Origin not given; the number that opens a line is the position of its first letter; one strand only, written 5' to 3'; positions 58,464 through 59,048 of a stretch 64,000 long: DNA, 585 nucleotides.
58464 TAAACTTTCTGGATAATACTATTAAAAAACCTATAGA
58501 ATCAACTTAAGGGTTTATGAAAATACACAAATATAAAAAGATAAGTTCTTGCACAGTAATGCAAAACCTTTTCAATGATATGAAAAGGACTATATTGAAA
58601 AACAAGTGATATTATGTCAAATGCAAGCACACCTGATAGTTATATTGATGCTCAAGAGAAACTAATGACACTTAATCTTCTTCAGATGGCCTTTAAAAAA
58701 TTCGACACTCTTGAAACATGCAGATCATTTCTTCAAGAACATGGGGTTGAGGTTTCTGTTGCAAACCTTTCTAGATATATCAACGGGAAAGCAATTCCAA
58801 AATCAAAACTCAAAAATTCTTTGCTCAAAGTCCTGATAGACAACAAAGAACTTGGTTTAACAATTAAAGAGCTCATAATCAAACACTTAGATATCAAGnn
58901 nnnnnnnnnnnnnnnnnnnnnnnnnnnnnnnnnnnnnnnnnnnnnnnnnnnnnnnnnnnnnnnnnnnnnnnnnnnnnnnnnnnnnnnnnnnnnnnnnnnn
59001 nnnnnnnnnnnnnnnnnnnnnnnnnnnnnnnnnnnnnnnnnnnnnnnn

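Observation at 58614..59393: XRE-HTH + phosphoribosyltransferase-domain protein as a candidate PRPP-sensing master regulator of nucleotide synthesis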

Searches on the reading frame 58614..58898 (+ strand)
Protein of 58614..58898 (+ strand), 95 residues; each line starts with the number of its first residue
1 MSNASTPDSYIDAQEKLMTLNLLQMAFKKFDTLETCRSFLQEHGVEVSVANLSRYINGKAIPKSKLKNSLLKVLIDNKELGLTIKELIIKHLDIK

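Call 46: search_solved_structures(query=A3, max_evalue=10, show_alignments=3)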
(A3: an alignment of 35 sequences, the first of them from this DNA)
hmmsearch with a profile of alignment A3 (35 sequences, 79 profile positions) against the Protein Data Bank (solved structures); distinct sequences matched with E-value up to 10: 14.
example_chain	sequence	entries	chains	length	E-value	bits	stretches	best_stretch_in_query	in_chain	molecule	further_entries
3g1c_A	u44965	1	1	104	0.039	17.3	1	17-44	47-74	The TrpR like protein from Eubacterium eligens ATCC 27750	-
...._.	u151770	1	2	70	0.24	14.8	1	29-64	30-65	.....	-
6fkg_C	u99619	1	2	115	0.28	14.6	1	27-64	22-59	Rv1990c (MbcA)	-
3bs3_A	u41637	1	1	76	0.31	14.5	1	22-78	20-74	Putative DNA-binding protein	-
3frw_A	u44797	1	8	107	0.34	14.3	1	18-44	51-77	Putative Trp repressor protein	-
3kor_A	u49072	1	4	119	0.48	13.8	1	16-44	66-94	Possible Trp repressor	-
2kpj_A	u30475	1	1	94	0.5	13.8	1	21-67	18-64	SOS-response transcriptional repressor, LexA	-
9w1u_A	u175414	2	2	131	0.5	13.8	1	40-78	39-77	Microtubule-associated protein 1 light chain 3 beta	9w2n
2ras_A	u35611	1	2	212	0.59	13.6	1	27-47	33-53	Transcriptional regulator, TetR family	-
1utx_A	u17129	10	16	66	0.62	13.5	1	15-65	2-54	CYLR2 | cytolysin regulator 2 | PUTATIVE TRANSCRIPTION REGULATOR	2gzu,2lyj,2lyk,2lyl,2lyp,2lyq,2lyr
2p5t_A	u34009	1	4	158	0.86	13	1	19-64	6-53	Putative transcriptional regulator PezA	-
9c1e_B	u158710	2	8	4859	0.95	12.9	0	13-73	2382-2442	Ryanodine receptor 3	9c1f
9fhl_d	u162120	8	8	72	1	12.8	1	13-38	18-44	VapB-type antitoxin | aS33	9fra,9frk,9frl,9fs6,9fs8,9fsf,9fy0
3ljl_A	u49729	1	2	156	1.6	12.1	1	17-43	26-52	transcriptional regulator LuxT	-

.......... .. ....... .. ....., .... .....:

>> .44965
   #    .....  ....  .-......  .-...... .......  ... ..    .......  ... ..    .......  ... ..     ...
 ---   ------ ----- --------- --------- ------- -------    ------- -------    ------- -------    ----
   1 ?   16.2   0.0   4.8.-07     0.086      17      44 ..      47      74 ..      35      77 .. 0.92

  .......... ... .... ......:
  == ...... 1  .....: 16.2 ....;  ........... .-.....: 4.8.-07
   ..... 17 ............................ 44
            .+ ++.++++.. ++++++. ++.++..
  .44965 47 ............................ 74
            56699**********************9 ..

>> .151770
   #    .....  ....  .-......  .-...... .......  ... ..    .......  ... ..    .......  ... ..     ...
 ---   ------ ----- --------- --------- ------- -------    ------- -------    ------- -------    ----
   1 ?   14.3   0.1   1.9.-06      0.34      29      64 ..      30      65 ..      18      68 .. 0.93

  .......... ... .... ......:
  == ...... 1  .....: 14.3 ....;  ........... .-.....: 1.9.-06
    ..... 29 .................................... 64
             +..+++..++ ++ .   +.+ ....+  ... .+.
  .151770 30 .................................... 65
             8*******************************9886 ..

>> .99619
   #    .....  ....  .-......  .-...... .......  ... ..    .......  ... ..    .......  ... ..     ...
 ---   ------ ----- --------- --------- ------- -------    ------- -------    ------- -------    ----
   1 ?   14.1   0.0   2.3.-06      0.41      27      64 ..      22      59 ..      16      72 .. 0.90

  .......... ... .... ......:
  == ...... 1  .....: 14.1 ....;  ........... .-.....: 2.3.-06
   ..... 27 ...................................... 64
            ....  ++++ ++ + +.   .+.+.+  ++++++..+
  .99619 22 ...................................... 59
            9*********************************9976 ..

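Call 52: predict_structure(alignment_id=A3)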
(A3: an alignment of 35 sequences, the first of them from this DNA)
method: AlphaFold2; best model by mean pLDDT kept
length: 95 residues; sequences in the alignment: 35
mean_pLDDT: 91.3   pTM: 0.78
mean pLDDT of the five models: 91.3, 91.2, 90.6, 89.1, 88.1
residues with pLDDT >= 90: 70; 70-90: 18; 50-70: 6; < 50: 1
segments of 3 or more residues with pLDDT < 50: none
pLDDT, mean of each block of 10 residues (from residue 1): 72 97 95 98 98 98 97 93 83 74
secondary structure, 60 per line:
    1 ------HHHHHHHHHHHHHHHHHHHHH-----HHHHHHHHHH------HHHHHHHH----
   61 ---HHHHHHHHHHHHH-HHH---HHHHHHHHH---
elements in order: H7-27 H33-42 H49-56 H64-76 H84-92

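Call 59: fold_search(model_id=the predicted structure, library=pdb)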
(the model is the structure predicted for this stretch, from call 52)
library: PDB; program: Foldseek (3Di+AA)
matches with E <= 10: 103; with E <= 0.001: 0
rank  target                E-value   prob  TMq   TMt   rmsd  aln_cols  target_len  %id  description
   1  3r1f_A                1.2e+00  0.54  0.45  0.36   6.2        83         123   17  Crystal structure of a key regulator of virulence in Mycobacterium tuberculosis (released 2011-08-03)
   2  3r1f_I                1.3e+00  0.51  0.45  0.36   6.2        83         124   17  Crystal structure of a key regulator of virulence in Mycobacterium tuberculosis (released 2011-08-03)
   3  3r1f_E                1.5e+00  0.38  0.43  0.35   6.1        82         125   21  Crystal structure of a key regulator of virulence in Mycobacterium tuberculosis (released 2011-08-03)
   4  5jaa_B                1.6e+00  0.77  0.48  0.45   3.1        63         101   14  Crystal structure of the HigBA2 toxin-antitoxin complex (released 2017-04-05)
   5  8a0x_A                1.7e+00  0.60  0.44  0.41   3.6        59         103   15  Crystal structure of the HigB2-HigA2 tetramer in complex with operator DNA (released 2023-05-03)
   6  3r1f_O                1.8e+00  0.38  0.42  0.44   6.0        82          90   20  Crystal structure of a key regulator of virulence in Mycobacterium tuberculosis (released 2011-08-03)
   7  3gn5_B                1.8e+00  0.28  0.42  0.32   8.3        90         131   20  Structure of the E. coli protein MqsA (YgiT/b3021) (released 2010-01-12)
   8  3gn5_A                1.9e+00  0.28  0.42  0.32   7.6        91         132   20  Structure of the E. coli protein MqsA (YgiT/b3021) (released 2010-01-12)
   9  3r1f_Q                2.0e+00  0.35  0.43  0.37   6.1        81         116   17  Crystal structure of a key regulator of virulence in Mycobacterium tuberculosis (released 2011-08-03)
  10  9iaq_D                2.2e+00  0.63  0.42  0.35   2.9        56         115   23  Arbitrium controls lysis-lysogeny through the activation of a small antirepressor protein in the majority of arbitrium (released 2026-01-14)
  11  5j9i_G                2.2e+00  0.60  0.46  0.63   3.5        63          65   13  Crystal structure of the HigA2 antitoxin C-terminal domain (released 2017-04-05)
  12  3qf3_A                2.2e+00  0.38  0.45  0.34   6.1        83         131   17  Crystal structure of EspR transcription factor from mycobacterium tuberculosis (released 2011-09-14)
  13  1cqt_B                2.5e+00  0.54  0.50  0.39   3.0        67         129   21  CRYSTAL STRUCTURE OF A TERNARY COMPLEX CONTAINING AN OCA-B PEPTIDE, THE OCT-1 POU DOMAIN, AND AN OCTAMER ELEMENT (released 1999-11-15)
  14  3qf3_C                2.7e+00  0.28  0.43  0.34   6.0        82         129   21  Crystal structure of EspR transcription factor from mycobacterium tuberculosis (released 2011-09-14)
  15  3r1f_C                2.7e+00  0.20  0.38  0.32   6.5        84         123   19  Crystal structure of a key regulator of virulence in Mycobacterium tuberculosis (released 2011-08-03)
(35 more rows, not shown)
